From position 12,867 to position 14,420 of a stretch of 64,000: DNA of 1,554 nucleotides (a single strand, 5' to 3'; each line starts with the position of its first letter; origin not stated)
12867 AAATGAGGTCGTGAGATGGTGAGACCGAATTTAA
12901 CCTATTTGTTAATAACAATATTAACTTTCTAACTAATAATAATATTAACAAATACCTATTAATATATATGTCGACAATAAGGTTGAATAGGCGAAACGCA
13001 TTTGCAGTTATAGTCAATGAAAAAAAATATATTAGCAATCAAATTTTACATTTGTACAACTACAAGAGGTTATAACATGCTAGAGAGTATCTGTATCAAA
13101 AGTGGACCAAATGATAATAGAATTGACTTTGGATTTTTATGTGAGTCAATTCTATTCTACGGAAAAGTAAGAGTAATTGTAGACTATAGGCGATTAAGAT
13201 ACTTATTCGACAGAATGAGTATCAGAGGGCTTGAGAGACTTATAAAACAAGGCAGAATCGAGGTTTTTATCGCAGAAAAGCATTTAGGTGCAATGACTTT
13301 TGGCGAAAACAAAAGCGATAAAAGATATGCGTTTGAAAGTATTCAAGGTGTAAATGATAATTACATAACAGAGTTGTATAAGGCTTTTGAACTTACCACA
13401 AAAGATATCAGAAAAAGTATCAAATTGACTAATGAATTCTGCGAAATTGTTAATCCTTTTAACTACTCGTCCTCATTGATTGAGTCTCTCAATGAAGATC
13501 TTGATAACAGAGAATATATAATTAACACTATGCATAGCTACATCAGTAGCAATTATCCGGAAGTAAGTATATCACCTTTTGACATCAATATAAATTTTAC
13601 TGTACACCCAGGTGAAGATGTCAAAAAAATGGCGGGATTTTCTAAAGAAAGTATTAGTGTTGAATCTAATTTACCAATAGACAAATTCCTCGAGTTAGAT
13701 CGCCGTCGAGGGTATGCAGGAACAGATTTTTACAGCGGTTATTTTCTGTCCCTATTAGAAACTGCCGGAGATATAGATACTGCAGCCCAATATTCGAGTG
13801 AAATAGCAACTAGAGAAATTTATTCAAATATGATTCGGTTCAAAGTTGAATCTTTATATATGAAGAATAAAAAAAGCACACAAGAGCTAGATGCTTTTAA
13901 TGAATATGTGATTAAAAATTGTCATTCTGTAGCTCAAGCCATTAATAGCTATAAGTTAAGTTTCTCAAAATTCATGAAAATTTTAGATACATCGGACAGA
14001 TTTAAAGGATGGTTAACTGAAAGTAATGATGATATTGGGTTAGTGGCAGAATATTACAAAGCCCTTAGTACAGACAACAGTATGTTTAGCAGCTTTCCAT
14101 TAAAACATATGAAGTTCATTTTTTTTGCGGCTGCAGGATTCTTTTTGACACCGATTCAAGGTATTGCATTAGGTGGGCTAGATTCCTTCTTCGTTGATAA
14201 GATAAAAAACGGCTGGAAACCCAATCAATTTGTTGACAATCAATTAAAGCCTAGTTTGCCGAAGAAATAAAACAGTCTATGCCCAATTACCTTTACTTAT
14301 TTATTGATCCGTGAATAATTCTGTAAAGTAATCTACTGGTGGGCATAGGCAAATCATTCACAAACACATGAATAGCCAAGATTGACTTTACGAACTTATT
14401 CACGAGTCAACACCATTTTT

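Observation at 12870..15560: AT-rich two-gene cargo wedged between a tape-measure-like gene and the integrase: a novel 417-aa protein plus an AlbA_2 domain protein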

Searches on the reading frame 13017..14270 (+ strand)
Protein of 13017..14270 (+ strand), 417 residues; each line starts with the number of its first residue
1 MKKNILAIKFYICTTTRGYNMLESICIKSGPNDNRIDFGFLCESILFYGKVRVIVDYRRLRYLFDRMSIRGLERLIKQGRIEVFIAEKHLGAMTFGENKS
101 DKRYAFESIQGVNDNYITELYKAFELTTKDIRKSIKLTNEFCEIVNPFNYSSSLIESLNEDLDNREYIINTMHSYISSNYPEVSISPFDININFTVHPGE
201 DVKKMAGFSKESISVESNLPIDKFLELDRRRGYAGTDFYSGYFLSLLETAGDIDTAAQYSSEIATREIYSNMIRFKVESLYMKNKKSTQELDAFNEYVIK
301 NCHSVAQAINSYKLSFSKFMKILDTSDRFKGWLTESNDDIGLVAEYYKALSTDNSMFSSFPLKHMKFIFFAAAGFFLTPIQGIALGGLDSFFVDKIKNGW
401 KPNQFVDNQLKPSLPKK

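Call 3: search_protein_families(library=pfam, proteins=[window:13017-14270:+], max_evalue=0.1)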
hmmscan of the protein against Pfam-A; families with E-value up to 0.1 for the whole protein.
window:13017-14270:+ (417 aa): 0 families

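Call 4: search_protein_families(library=padloc, proteins=[window:13017-14270:+], max_evalue=1)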
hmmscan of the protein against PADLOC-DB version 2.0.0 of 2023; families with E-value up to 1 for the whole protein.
window:13017-14270:+ (417 aa): 0 families

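Call 10: search_protein_families(library=ncbifam, proteins=[window:13017-14270:+], max_evalue=1)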
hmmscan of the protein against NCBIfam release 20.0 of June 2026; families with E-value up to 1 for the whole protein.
window:13017-14270:+ (417 aa): 1 family
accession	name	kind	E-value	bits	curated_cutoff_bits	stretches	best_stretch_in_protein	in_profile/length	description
NF000050.2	AAC_6p_A29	exception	0.03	14.1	250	1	78-131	40-92/131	aminoglycoside 6'-N-acetyltransferase AAC(6')-29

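Call 11: search_protein_families(library=phrogs, proteins=[window:13017-14270:+], max_evalue=0.1)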
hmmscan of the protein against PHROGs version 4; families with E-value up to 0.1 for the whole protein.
window:13017-14270:+ (417 aa): 0 families

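Call 12: find_homologous_proteins(query=window:13077-14270:+)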
Query window:13077-14270:+ (397 aa): 28 proteins with E <= 0.001 among 3205 candidates.
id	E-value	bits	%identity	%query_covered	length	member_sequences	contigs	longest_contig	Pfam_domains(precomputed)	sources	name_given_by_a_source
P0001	4.6e-262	887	100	100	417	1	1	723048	-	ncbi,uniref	ncbi:hypothetical protein ACAW74_16440 [Fibrella sp. WM1]|uniref:hypothetical protein n=1 Tax=Fibrel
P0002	4.1e-124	433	54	87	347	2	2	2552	-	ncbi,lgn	-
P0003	4.5e-88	314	39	100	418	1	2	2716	-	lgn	-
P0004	1.5e-86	309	40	100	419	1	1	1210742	-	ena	-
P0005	4.0e-55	206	32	100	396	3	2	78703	-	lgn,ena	-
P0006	3.3e-33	134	27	96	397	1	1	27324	-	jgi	jgi:hypothetical protein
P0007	1.7e-30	125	27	99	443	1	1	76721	-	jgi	jgi:hypothetical protein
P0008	2.8e-30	124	28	95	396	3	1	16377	-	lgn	-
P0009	4.8e-30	123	28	99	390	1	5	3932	-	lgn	-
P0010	5.4e-30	123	28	96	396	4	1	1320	-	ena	-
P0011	7.2e-30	123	27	98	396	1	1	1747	-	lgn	-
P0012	1.2e-29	122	27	95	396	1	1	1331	-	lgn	-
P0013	1.0e-26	112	26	95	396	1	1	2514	-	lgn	-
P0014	5.5e-26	110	24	98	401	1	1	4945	-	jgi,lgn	-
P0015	3.2e-25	108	26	99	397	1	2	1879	-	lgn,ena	-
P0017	4.3e-25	107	26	96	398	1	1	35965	-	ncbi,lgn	ncbi:MAG: hypothetical protein WAX77_08180 [Methylococcaceae bacterium]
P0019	7.3e-25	106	26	100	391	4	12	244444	-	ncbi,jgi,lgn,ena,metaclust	jgi:hypothetical protein|metaclust:\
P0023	4.0e-24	104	26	98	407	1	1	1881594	-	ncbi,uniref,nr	ncbi:hypothetical protein M0L20_14735 [Spirosoma sp. RP8]|uniref:Uncharacterized protein n=1 Tax=Spi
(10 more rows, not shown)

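Call 14: find_encoding_contigs(protein=P0004, flank=8000, max_places=2)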
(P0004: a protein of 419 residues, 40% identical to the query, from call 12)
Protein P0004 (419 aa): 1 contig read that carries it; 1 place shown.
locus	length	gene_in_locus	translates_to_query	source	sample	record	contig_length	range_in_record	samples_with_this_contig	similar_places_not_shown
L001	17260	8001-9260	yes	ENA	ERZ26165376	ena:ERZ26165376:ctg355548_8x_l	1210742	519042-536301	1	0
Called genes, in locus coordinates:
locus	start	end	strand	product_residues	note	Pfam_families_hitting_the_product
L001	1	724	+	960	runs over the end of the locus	PF12161:HsdM_N, PF02384:N6_Mtase, PF01170:UPF0020 (faint), PF07669:Eco57I (weak)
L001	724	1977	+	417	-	PF01420:Methylase_S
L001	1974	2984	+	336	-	PF17761:DUF1016_N, PF06250:YhcG_C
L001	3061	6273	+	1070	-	PF04313:HSDR_N, PF04851:ResIII, PF18766:SWI2_SNF2, PF22679:T1R_D3-like, PF11867:T1RH-like_C (weak)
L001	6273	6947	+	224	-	PF01863:YgjP-like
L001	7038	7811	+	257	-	-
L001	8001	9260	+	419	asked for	-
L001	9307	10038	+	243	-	PF13365:Trypsin_2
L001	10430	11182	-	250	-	PF24706:DUF7669, PF01939:NucS_C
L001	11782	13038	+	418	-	PF00144:Beta-lactamase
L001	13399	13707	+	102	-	-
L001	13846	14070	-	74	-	-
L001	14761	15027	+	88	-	-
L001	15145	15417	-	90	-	PF14026:SCO4226-like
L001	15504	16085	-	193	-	PF04978:MST (weak), PF12867:DinB_2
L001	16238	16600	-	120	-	PF14026:SCO4226-like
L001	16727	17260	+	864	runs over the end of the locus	PF00931:NB-ARC (faint), PF13191:AAA_16, PF13401:AAA_22 (faint), PF13424:TPR_12 (faint), PF00196:GerE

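Call 15: find_encoding_contigs(protein=P0023, flank=8000, max_places=2)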
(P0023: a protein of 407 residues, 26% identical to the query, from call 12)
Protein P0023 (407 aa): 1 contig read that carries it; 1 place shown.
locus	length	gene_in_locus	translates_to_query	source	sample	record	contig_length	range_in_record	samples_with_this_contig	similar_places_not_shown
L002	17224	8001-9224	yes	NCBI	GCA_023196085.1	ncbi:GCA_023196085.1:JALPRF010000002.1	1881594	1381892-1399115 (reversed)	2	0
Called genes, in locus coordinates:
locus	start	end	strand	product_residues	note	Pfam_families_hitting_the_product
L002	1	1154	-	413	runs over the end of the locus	PF00589:Phage_integrase (faint)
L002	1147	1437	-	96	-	-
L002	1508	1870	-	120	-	PF04397:LytTR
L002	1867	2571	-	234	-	PF08346:AntA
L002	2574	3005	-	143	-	-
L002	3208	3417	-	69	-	PF04545:Sigma70_r4 (faint), PF13560:HTH_31, PF12844:HTH_19, PF01381:HTH_3, PF13443:HTH_26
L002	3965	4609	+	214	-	-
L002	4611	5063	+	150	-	-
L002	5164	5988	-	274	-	-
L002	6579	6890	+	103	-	PF09907:HigB_toxin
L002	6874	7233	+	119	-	-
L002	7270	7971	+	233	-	PF09509:Hypoth_Ymh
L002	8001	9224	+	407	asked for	-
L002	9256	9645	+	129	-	PF14022:DUF4238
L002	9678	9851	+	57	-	-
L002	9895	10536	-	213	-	PF01223:Endonuclease_NS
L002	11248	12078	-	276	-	PF01073:3Beta_HSD, PF01370:Epimerase, PF04321:RmlD_sub_bind, PF05368:NmrA, PF16363:GDP_Man_Dehyd, PF13460:NAD_binding_10, PF07993:NAD_binding_4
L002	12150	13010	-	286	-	PF12833:HTH_18, PF00165:HTH_AraC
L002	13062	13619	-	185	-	PF12099:DUF3575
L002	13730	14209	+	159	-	-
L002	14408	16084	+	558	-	PF14938:SNAP (faint), PF00515:TPR_1 (faint), PF07719:TPR_2 (faint), PF13181:TPR_8 (faint), PF13374:TPR_10 (faint), PF13424:TPR_12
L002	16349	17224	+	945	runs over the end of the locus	PF13620:CarboxypepD_reg, PF13715:CarbopepD_reg_2, PF07715:Plug, PF00593:TonB_dep_Rec_b-barrel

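Call 16: find_encoding_contigs(protein=P0019, flank=8000, max_places=4)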
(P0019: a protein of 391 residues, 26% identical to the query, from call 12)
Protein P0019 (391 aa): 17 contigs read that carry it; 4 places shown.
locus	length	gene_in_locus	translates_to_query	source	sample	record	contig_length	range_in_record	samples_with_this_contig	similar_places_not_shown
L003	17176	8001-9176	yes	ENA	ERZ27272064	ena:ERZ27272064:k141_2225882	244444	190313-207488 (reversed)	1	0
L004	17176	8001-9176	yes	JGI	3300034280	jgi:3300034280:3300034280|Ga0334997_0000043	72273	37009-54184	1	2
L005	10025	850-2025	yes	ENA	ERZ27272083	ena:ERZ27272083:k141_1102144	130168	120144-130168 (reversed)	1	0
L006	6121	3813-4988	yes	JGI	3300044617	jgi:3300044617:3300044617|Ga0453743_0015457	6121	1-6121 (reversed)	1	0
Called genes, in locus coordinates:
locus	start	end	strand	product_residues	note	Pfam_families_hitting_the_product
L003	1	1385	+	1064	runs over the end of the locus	PF03629:SASA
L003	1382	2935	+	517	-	PF03313:SDH_alpha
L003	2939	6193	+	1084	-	PF13385:Laminin_G_3, PF13442:Cytochrome_CBB3 (faint), PF20601:DUF6797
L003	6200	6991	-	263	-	PF00106:adh_short, PF08659:KR, PF01370:Epimerase (weak), PF13561:adh_short_C2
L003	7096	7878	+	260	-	PF06439:3keto-disac_hyd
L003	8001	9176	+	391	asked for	-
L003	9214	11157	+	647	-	PF00884:Sulfatase, PF16347:SGSH_C, PF14707:Sulfatase_C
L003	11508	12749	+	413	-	PF00070:Pyr_redox (faint), PF01266:DAO, PF03486:HI0933_like (faint), PF07992:Pyr_redox_2 (faint)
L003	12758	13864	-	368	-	PF02615:Ldh_2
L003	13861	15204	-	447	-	PF07690:MFS_1, PF13347:MFS_2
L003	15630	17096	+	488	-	PF00884:Sulfatase, PF16347:SGSH_C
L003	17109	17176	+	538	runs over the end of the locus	PF00884:Sulfatase, PF16347:SGSH_C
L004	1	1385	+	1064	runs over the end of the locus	PF03629:SASA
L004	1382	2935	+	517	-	PF03313:SDH_alpha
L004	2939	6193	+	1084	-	PF13385:Laminin_G_3, PF13442:Cytochrome_CBB3 (faint), PF20601:DUF6797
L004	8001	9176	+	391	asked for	-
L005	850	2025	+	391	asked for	-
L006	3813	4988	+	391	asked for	-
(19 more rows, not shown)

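Call 17: find_encoding_contigs(protein=P0005, flank=8000, max_places=2)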
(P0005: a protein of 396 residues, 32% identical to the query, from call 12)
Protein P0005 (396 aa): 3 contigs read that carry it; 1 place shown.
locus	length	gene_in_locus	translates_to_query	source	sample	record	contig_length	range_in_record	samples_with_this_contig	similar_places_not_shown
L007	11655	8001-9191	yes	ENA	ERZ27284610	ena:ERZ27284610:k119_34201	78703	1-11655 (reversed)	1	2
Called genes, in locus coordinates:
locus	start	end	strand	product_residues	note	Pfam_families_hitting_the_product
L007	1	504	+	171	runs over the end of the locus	-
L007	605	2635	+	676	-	PF20296:MTaX1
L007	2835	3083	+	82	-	-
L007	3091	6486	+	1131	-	PF20698:PIN-TPR-GreABC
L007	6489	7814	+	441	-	PF04326:SLFN_AlbA_2, PF13749:HATPase_c_4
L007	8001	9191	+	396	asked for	-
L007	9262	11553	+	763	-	PF00575:S1, PF13086:AAA_11, PF13604:AAA_30 (faint), PF13245:AAA_19 (faint), PF13086:AAA_11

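Call 18: find_encoding_contigs(protein=P0007, flank=8000, max_places=2)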
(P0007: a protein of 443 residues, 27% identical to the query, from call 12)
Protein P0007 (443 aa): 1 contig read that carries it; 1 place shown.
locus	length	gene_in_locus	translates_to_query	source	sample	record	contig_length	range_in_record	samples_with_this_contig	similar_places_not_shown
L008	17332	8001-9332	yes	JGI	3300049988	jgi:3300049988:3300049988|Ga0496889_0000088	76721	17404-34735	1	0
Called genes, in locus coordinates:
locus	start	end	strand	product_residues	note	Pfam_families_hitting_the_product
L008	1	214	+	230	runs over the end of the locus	PF01527:HTH_Tnp_1, PF13384:HTH_23 (weak), PF13518:HTH_28 (faint), PF13551:HTH_29 (faint)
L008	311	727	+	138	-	PF00665:rve, PF13683:rve_3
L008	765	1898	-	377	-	PF01420:Methylase_S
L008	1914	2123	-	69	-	-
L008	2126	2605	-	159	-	PF22014:DUF6932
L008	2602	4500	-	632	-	PF12161:HsdM_N (weak), PF02384:N6_Mtase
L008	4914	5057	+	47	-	-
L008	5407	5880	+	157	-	PF13384:HTH_23, PF13518:HTH_28 (weak), PF13551:HTH_29 (weak), PF13565:HTH_32, PF13592:HTH_33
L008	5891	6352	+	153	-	PF13358:DDE_3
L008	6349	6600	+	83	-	-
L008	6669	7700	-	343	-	-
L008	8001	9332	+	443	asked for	-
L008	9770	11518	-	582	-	PF09823:DUF2357, PF04411:PDDEXK_7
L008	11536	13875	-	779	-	PF07728:AAA_5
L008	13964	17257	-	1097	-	PF04465:DUF499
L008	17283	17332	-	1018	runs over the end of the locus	PF06634:DUF1156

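Call 19: find_encoding_contigs(protein=P0006, flank=8000, max_places=2)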
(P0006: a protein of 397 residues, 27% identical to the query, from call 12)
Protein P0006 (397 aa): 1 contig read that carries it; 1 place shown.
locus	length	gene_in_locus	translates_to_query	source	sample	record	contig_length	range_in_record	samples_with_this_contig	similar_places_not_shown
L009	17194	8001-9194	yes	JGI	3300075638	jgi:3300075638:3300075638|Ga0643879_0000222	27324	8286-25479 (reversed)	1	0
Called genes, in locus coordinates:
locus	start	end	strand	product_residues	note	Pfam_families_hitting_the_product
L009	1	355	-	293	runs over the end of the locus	-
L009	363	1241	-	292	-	PF26363:Phospholipase-like (faint), PF01764:Lipase_3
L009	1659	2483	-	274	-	-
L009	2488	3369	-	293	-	PF02086:MethyltransfD12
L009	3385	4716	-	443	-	-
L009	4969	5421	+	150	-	-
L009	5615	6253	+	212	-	-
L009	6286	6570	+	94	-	-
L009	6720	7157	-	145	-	PF00571:CBS (weak)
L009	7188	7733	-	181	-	-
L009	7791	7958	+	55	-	-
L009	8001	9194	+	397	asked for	-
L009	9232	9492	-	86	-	-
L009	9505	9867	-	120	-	-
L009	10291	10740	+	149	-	-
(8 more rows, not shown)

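Call 20: find_encoding_contigs(protein=P0017, flank=8000, max_places=2)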
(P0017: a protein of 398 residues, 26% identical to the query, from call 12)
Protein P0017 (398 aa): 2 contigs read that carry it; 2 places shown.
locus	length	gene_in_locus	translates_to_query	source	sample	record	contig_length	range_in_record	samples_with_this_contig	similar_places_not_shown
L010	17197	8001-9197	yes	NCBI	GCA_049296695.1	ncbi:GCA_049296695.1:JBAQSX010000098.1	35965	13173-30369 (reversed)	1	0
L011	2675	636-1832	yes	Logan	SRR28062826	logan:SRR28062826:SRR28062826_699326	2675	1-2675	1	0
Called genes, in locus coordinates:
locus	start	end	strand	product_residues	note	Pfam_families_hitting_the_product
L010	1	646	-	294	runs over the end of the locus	PF00009:GTP_EFTU (weak), PF01926:MMR_HSR1, PF02421:FeoB_N, PF03193:RsgA_GTPase (faint), PF07650:KH_2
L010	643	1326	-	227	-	PF22935:RM44_endonuclase (faint), PF14622:Ribonucleas_3_3, PF00636:Ribonuclease_3, PF00035:dsrm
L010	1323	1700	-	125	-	PF16137:DUF4845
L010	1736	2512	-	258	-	PF10502:Peptidase_S26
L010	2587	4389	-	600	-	PF00009:GTP_EFTU, PF03144:GTP_EFTU_D2, PF14492:EFG_III (weak), PF00679:EFG_C, PF06421:LepA_C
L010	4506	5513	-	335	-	PF13353:Fer4_12 (faint), PF04055:Radical_SAM, PF06463:Mob_synth_C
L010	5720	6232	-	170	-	-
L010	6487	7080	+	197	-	PF00475:IGPD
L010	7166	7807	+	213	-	PF00117:GATase, PF07685:GATase_3 (weak), PF01174:SNO (faint)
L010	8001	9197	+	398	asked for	-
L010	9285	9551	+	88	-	PF02604:PhdYeFM_antitox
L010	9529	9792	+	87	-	PF06769:YoeB_toxin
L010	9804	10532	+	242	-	PF00977:His_biosynth, PF01207:Dus (faint), PF03060:NMO (faint)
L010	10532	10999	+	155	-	PF05168:HEPN (faint)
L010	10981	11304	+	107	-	-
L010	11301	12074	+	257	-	PF00977:His_biosynth, PF01207:Dus (faint), PF02581:TMP-TENI (faint), PF05690:ThiG (faint), PF03060:NMO (faint)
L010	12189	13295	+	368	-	PF02195:ParB_N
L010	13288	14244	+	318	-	-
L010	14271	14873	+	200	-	PF05685:Uma2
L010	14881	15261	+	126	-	PF01502:PRA-CH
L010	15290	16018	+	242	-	PF20613:HipA_2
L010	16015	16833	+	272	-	PF11236:DUF3037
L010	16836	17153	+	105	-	PF01503:PRA-PH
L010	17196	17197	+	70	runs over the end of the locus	PF02416:TatA_B_E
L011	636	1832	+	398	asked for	-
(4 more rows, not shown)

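Call 25: search_solved_structures(query=A1, max_evalue=10)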
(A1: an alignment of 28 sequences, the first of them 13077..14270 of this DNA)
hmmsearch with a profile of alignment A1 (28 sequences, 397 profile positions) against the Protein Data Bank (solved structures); distinct sequences matched with E-value up to 10: 2.
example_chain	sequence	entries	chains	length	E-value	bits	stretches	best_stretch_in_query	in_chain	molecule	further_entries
6j2y_A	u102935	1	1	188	0.15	14.2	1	265-338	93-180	NoTCTP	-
5j0l_A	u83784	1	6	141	0.7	12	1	223-300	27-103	designed protein 3L6HC2_2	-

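Call 30: predict_structure(alignment_id=A1)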
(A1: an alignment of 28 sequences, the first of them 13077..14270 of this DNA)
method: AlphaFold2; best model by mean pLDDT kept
length: 397 residues; sequences in the alignment: 28
mean_pLDDT: 76.9   pTM: 0.69
mean pLDDT of the five models: 76.9, 76.4, 74.1, 73.6, 72.3
residues with pLDDT >= 90: 135; 70-90: 163; 50-70: 41; < 50: 58
segments of 3 or more residues with pLDDT < 50: 330-384
pLDDT, mean of each block of 10 residues (from residue 1): 73 71 81 92 93 94 91 82 88 88 96 97 94 84 91 94 92 88 78 92 92 85 92 85 82 83 72 71 77 82 74 60 55 41 41 29 30 38 55 71
secondary structure, 60 per line:
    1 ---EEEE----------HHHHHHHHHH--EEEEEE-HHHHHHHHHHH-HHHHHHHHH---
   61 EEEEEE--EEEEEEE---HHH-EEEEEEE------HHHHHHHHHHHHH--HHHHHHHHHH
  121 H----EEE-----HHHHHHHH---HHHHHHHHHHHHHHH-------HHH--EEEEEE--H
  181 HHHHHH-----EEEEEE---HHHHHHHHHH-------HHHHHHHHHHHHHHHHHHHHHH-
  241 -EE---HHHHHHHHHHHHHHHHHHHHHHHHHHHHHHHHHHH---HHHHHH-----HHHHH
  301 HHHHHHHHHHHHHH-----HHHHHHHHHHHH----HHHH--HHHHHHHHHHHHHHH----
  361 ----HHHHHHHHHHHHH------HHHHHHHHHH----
elements in order: E4-7 H18-27 E30-35 H37-47 H49-57 E61-66 E69-75 E83-89 H96-108 H111-121 E126-128 H134-141 H145-159 E172-177 H180-186 E192-197 H201-210 H218-239 H247-281 H285-290 H296-314 H320-331 H336-339 H342-356 H365-377 H384-393

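Call 32: search_protein_representatives(alignment_id=A1)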
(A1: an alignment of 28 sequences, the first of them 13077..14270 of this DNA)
Query: 28 sequences, 397 profile positions. Proteins with E-value up to 0.001 (for the whole library): 2195; up to 1e-10: 1341; up to 1e-30: 832. The best 150 are listed.
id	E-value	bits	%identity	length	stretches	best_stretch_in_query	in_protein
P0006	1.9e-139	481.5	-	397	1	1-395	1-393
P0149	3.5e-139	480.6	-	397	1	1-396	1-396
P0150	3.9e-132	457.4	-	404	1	1-395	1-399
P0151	2.6e-130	451.4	-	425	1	1-396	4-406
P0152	3.4e-128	444.4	-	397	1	1-395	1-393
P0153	1.3e-125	435.9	-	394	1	1-395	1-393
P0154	2.0e-124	432.0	-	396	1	1-395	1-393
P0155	2.2e-124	431.9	-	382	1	14-393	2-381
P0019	3.1e-123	428.1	-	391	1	1-396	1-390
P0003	1.7e-121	422.4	-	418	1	1-396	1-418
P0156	3.4e-121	421.4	-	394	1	1-393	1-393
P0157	3.7e-120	418.0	-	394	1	1-396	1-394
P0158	1.7e-119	415.8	-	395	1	1-395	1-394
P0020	4.0e-119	414.6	-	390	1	1-395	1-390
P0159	1.2e-118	413.0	-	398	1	1-389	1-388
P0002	5.4e-107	374.7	-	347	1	1-339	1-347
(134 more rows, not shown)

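Call 35: search_protein_families(library=pfam, alignment_id=A2, max_evalue=0.01)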
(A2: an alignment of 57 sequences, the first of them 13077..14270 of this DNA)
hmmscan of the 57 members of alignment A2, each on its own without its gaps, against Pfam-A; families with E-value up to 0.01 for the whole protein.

A. member 1, window:13077-14270:+ (397 aa): 0 families

B. families by the number of members that match (of 57 scanned): 2 families
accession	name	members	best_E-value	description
PF24561.1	TRAPPC8_C_arth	1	0.0012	TRAPPC8, C-terminal, arthropods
PF19324.4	LETM2_N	1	0.006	LETM1 domain-containing protein LETM2 N-terminus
